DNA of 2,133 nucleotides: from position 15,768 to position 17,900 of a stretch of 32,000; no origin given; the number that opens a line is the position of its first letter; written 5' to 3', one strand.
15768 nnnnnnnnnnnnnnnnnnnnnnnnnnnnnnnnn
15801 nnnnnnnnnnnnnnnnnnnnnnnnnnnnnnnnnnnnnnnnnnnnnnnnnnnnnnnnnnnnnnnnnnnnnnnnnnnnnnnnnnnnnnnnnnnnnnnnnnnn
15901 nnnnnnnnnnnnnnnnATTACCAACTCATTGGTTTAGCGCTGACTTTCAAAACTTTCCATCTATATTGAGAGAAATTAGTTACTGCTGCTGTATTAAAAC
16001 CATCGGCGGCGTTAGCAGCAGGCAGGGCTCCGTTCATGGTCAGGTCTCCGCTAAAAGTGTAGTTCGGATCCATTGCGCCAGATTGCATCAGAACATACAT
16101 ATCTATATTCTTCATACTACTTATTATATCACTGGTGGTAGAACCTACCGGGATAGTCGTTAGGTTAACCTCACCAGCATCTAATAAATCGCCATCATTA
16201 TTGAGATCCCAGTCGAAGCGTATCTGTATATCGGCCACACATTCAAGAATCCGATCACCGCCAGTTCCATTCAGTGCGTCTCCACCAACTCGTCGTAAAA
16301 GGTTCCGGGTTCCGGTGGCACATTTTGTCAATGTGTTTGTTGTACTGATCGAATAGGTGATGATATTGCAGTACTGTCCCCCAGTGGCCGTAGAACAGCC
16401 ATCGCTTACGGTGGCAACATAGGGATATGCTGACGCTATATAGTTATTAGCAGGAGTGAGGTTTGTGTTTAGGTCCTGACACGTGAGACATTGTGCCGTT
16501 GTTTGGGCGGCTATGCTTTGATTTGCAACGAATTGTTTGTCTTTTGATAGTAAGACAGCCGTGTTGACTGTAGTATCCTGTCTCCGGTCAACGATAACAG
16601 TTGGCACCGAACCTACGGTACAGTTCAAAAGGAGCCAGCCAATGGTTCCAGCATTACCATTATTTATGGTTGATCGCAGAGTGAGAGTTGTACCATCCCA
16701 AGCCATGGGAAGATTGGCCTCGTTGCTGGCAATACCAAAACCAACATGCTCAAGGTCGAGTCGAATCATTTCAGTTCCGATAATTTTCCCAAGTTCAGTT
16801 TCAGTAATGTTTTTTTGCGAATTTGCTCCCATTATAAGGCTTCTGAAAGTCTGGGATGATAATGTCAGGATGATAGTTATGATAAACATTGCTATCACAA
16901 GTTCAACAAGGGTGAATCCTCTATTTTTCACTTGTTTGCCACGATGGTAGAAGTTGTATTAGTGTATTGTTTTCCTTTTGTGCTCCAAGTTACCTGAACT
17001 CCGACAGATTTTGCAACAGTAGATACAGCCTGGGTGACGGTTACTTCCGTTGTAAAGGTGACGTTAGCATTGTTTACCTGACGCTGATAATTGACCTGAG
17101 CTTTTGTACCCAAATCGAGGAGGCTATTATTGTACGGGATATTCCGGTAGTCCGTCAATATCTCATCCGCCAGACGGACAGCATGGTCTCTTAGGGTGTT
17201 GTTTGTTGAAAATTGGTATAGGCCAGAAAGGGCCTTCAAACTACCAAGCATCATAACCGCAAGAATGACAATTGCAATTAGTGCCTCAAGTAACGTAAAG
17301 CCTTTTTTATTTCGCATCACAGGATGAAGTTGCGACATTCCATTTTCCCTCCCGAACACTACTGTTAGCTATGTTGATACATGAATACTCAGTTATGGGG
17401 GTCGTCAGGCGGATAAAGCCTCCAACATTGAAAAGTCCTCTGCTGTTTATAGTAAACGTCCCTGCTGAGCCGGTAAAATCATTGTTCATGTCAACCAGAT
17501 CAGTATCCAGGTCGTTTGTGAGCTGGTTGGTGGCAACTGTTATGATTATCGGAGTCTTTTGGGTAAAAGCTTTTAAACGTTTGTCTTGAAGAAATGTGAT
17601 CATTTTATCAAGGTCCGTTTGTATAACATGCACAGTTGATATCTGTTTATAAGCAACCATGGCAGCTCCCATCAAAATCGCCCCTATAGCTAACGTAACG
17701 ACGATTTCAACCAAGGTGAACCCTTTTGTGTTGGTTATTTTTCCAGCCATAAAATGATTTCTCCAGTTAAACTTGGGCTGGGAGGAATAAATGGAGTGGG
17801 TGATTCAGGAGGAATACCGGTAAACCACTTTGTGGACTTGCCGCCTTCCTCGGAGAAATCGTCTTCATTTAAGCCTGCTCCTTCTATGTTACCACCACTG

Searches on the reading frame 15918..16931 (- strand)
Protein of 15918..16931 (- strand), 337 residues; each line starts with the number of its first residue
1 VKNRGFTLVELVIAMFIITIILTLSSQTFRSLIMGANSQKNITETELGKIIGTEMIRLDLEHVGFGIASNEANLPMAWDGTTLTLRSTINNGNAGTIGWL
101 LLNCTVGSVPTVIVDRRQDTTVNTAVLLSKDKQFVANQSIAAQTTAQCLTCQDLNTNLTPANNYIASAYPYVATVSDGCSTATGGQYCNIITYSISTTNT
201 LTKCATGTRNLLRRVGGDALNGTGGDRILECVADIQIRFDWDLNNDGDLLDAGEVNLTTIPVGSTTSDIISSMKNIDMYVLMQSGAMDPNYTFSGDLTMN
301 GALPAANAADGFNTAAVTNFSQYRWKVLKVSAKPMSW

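Call 4: search_protein_families(library=pfam, proteins=[window:15918-16931:-], max_evalue=1)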
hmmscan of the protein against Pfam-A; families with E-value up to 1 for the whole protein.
window:15918-16931:- (337 aa): 1 family
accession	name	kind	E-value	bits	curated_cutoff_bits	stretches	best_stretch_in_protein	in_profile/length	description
PF07963.17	N_methyl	-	9.1e-08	31.8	21.2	1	2-24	3-25/27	Prokaryotic N-terminal methylation motif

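Call 5: search_protein_families(library=ncbifam, proteins=[window:15918-16931:-], max_evalue=1)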
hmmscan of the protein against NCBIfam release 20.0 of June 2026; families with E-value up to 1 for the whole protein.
window:15918-16931:- (337 aa): 15 families
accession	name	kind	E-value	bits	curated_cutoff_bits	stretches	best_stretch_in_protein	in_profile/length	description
TIGR02532.1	IV_pilin_GFxxxE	domain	6.8e-06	25.7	16.3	1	4-24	2-22/24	prepilin-type N-terminal cleavage/methylation domain-containing protein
NF041013.1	T4P_ComGE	equivalog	0.00029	20.9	49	1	2-24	2-24/83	competence type IV pilus minor pilin ComGE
NF041002.1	pilin_ComGF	equivalog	0.00033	20.9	80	1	3-46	1-44/139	competence type IV pilus minor pilin ComGF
NF007848.0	PRK10557.1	equivalog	0.0014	18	120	1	1-56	8-61/192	prepilin peptidase-dependent protein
TIGR01708.2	typeII_sec_gspH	equivalog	0.0036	17.3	80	1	4-30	2-28/169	type II secretion system minor pseudopilin GspH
NF040999.1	pilin_ComGC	equivalog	0.0098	16.1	75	1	4-24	2-22/84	competence type IV pilus major pilin ComGC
NF007862.0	PRK10574.1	equivalog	0.011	15.9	138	1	1-33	2-34/145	prepilin peptidase-dependent pilin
NF041775.1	typeIV_PilA_Myxo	equivalog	0.018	15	400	1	2-46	9-51/214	type IV pilin protein PilA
NF040982.1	ComGD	equivalog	0.024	15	70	1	3-33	1-31/139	competence type IV pilus minor pilin ComGD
NF007800.0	PRK10506.1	equivalog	0.031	14.1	158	1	2-24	7-29/163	prepilin peptidase-dependent protein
TIGR02599.1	TIGR02599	subfamily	0.036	13.3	256.5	1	5-28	1-24/361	Verru_Chthon cassette protein C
NF007660.0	PRK10332.1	equivalog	0.06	13.9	86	1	2-39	7-44/107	prepilin-type N-terminal cleavage/methylation domain-containing protein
TIGR01710.1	typeII_sec_gspG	equivalog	0.15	12.1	88.85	1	4-59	1-55/134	type II secretion system major pseudopilin GspG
TIGR02596.1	TIGR02596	subfamily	0.17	11.9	70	1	6-32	1-27/196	Verru_Chthon cassette protein D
TIGR02523.1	type_IV_pilV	equivalog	0.64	10.5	52.2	1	4-26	2-25/139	type IV pilus modification protein PilV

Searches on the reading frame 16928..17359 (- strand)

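Call 4: search_protein_families(library=pfam, proteins=[window:16928-17359:-], max_evalue=1)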
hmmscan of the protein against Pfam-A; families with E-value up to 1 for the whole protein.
window:16928-17359:- (143 aa): 2 families
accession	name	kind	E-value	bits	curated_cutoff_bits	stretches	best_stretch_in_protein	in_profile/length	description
PF07963.17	N_methyl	-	2e-09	37.1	21.2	1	15-40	1-26/27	Prokaryotic N-terminal methylation motif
PF25653.1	HMG-CoA_red_N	-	0.023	15.7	27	1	38-113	8-85/115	Hydroxymethylglutaryl-CoA reductase, N-terminal domain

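Call 5: search_protein_families(library=ncbifam, proteins=[window:16928-17359:-], max_evalue=1)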
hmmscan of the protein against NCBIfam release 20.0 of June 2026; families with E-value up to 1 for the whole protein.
window:16928-17359:- (143 aa): 16 families
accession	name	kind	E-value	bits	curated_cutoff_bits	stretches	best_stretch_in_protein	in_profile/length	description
NF041013.1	T4P_ComGE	equivalog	1.8e-08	34.4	49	1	17-72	2-57/83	competence type IV pilus minor pilin ComGE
TIGR02523.1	type_IV_pilV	equivalog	2.9e-06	27.8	52.2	1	19-102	2-84/139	type IV pilus modification protein PilV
NF007848.0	PRK10557.1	equivalog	4.3e-06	26.2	120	1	15-67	7-56/192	prepilin peptidase-dependent protein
NF007800.0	PRK10506.1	equivalog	1.6e-05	24.8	158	1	14-78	4-65/163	prepilin peptidase-dependent protein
TIGR02532.1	IV_pilin_GFxxxE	domain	2.4e-05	24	16.3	1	18-39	1-22/24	prepilin-type N-terminal cleavage/methylation domain-containing protein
TIGR01711.1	gspJ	equivalog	0.00015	21.7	64.85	1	19-65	1-45/192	type II secretion system minor pseudopilin GspJ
TIGR01707.1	gspI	equivalog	0.0004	20.8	44.35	1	20-61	1-40/101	type II secretion system minor pseudopilin GspI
NF041002.1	pilin_ComGF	equivalog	0.00089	19.5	80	1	18-46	1-28/139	competence type IV pilus minor pilin ComGF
NF007660.0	PRK10332.1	equivalog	0.003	18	86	1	15-56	5-42/107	prepilin-type N-terminal cleavage/methylation domain-containing protein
NF038303.1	EPS_HpsB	equivalog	0.0035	17.4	150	1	18-68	2-48/211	hormogonium polysaccharide secretion pseudopilin HpsB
NF040999.1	pilin_ComGC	equivalog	0.004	17.3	75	1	18-38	1-21/84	competence type IV pilus major pilin ComGC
TIGR01708.2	typeII_sec_gspH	equivalog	0.004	17.2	80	1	19-67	2-47/169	type II secretion system minor pseudopilin GspH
NF040982.1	ComGD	equivalog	0.012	16.1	70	1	18-49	1-32/139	competence type IV pilus minor pilin ComGD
NF007862.0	PRK10574.1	equivalog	0.041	14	138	1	15-37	1-23/145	prepilin peptidase-dependent pilin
NF047828.1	T3SSXpsI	equivalog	0.074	13.1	150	1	19-72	2-55/132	type II secretion system protein XpsI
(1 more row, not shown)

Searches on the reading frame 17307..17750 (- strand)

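Call 4: search_protein_families(library=pfam, proteins=[window:17307-17750:-], max_evalue=1)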
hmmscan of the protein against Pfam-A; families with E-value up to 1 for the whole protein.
window:17307-17750:- (147 aa): 3 families
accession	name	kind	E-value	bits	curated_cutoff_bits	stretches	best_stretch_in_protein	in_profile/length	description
PF07963.17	N_methyl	-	6.7e-08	32.2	21.2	1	7-31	3-27/27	Prokaryotic N-terminal methylation motif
PF13924.12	Lipocalin_5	-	0.14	12.5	25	1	51-104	31-83/142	Lipocalin-like domain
PF05594.20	Fil_haemagg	-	0.2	12.8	21.5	1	72-111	1-40/72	Haemagglutinin repeat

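Call 5: search_protein_families(library=ncbifam, proteins=[window:17307-17750:-], max_evalue=1)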
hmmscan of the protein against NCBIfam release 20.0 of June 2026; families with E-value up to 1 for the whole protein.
window:17307-17750:- (147 aa): 13 families
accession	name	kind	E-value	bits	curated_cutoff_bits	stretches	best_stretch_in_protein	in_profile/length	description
TIGR02532.1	IV_pilin_GFxxxE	domain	1.7e-06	27.6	16.3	1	9-31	2-24/24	prepilin-type N-terminal cleavage/methylation domain-containing protein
NF007800.0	PRK10506.1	equivalog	5.4e-05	23.1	158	1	4-75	4-75/163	prepilin peptidase-dependent protein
NF040982.1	ComGD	equivalog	0.00015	22.2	70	1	9-76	2-69/139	competence type IV pilus minor pilin ComGD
TIGR01708.2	typeII_sec_gspH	equivalog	0.00024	21.1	80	1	9-68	2-61/169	type II secretion system minor pseudopilin GspH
NF007862.0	PRK10574.1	equivalog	0.00036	20.7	138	1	6-41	2-37/145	prepilin peptidase-dependent pilin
NF007848.0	PRK10557.1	equivalog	0.00083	18.7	120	1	6-38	8-40/192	prepilin peptidase-dependent protein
NF041013.1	T4P_ComGE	equivalog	0.0081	16.2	49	1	7-41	2-36/83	competence type IV pilus minor pilin ComGE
TIGR01711.1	gspJ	equivalog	0.0089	15.8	64.85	1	9-61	1-45/192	type II secretion system minor pseudopilin GspJ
TIGR01710.1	typeII_sec_gspG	equivalog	0.038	14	88.85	1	9-60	1-55/134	type II secretion system major pseudopilin GspG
TIGR01707.1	gspI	equivalog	0.04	14.4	44.35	1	10-43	1-35/101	type II secretion system minor pseudopilin GspI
NF041002.1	pilin_ComGF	equivalog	0.042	14.1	80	1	9-43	2-36/139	competence type IV pilus minor pilin ComGF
NF008672.1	PRK11677.1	equivalog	0.17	11.8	150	1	11-58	5-49/133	Z-ring associated protein ZapG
TIGR02596.1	TIGR02596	subfamily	0.43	10.6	70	0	11-36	1-26/196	Verru_Chthon cassette protein D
